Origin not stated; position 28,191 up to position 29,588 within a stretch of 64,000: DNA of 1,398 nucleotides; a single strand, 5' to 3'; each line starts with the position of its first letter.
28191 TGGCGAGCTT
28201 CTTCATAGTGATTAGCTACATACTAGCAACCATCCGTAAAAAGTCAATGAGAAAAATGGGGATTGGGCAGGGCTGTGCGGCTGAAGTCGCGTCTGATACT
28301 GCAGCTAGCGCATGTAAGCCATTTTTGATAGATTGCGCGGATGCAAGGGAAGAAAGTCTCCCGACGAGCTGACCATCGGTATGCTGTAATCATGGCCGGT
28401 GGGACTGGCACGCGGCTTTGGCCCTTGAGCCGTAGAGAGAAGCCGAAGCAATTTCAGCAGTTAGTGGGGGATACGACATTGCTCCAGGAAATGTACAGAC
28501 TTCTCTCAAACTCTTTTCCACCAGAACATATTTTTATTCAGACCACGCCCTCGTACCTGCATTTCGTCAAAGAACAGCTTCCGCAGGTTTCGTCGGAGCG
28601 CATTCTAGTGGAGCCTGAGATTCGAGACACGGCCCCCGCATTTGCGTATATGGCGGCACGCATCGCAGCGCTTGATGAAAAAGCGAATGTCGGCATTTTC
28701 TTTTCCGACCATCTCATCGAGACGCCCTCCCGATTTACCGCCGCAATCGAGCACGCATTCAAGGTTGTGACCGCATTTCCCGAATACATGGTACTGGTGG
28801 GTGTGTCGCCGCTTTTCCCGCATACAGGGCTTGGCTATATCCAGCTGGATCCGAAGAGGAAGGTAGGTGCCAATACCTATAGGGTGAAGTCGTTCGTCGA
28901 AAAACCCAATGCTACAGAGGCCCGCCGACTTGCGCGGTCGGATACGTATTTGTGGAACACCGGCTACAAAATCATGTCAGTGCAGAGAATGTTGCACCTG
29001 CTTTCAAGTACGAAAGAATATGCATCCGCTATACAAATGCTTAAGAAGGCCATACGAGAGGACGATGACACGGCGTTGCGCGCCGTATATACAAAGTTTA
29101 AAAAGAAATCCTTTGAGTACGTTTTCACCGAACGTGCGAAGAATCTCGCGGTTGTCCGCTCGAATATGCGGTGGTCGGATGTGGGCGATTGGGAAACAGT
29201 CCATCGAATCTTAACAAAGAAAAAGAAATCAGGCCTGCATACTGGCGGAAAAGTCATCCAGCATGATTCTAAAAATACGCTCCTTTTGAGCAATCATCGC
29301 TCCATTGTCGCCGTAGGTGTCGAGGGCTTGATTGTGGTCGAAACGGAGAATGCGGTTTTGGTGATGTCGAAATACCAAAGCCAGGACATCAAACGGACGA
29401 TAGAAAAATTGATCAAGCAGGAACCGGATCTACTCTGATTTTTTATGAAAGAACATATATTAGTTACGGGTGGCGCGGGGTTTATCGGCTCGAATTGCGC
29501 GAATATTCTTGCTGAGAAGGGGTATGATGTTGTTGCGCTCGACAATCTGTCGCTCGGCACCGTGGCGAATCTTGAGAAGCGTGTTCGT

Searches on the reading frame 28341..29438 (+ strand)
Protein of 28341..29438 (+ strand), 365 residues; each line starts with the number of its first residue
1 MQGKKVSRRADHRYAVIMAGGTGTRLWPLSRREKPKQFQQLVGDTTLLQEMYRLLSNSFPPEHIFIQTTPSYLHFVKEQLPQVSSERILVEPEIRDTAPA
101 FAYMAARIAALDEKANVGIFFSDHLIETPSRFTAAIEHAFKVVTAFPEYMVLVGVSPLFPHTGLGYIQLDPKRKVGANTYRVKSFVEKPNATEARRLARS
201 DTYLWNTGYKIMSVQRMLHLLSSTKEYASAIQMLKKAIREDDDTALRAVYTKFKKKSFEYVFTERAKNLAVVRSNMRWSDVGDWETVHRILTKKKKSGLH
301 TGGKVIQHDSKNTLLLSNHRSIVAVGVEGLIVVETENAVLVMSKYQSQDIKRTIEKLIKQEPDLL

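Call 74: search_protein_families(library=pfam, proteins=[window:28341-29438:+], max_evalue=0.0001)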
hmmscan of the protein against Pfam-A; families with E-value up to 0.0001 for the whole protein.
window:28341-29438:+ (365 aa): 2 families
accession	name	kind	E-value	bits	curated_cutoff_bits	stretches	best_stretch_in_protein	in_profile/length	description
PF00483.29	NTP_transferase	-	5.5e-37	128.1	21.2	1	15-293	2-241/245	Nucleotidyl transferase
PF22640.1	ManC_GMP_beta-helix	-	1.2e-12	48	27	1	303-357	1-55/55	MannoseP isomerase/GMP-like beta-helix domain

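Call 75: search_protein_families(library=ncbifam, proteins=[window:28341-29438:+], max_evalue=0.00001)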
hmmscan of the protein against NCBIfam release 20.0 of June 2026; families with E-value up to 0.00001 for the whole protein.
window:28341-29438:+ (365 aa): 2 families
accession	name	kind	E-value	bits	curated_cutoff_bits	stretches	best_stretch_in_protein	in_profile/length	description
TIGR01479.1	GMP_PMI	equivalog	2.3e-75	254.2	372.95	1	15-360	3-348/467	mannose-1-phosphate guanylyltransferase/mannose-6-phosphate isomerase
NF012004.0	PRK15460.1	equivalog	3.8e-50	170.9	859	1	12-357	5-355/478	mannose-1-phosphate guanyltransferase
